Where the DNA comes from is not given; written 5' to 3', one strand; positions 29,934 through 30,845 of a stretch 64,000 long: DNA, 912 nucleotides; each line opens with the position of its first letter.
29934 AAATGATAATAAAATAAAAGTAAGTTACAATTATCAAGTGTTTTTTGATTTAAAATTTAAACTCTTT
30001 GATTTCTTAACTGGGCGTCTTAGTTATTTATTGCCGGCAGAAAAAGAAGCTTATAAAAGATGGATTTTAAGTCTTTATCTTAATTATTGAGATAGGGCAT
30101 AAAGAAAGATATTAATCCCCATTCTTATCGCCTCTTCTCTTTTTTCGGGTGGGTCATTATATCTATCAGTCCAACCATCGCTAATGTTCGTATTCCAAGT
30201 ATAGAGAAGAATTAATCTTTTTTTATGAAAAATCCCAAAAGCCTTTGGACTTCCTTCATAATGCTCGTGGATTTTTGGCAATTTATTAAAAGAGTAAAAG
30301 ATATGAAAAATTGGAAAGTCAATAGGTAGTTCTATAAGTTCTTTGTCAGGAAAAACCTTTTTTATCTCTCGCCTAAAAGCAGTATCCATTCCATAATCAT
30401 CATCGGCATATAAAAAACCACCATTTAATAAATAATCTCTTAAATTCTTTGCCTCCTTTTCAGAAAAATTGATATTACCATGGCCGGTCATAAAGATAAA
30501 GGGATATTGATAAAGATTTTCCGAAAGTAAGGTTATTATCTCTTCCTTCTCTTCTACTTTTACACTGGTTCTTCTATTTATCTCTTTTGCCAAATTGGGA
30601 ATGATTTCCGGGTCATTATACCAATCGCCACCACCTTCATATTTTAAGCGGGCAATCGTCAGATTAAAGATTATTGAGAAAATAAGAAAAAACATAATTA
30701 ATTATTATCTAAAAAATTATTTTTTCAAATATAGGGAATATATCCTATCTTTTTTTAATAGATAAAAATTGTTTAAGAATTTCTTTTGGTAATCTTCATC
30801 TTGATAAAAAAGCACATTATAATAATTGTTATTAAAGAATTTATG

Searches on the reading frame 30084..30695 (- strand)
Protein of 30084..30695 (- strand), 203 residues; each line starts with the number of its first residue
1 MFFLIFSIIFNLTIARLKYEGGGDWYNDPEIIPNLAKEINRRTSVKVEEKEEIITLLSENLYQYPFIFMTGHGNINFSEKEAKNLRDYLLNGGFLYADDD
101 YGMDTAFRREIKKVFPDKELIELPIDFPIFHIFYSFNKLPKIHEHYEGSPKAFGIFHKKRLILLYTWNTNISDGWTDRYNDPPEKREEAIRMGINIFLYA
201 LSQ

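Call 74: search_protein_families(library=pfam, proteins=[window:30084-30695:-])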
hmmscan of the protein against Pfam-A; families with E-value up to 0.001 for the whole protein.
window:30084-30695:- (203 aa): 1 family
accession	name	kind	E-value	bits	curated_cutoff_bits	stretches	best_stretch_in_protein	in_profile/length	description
PF13709.12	DUF4159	-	2.2e-63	213.9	25.9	1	13-201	1-202/202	Domain of unknown function (DUF4159)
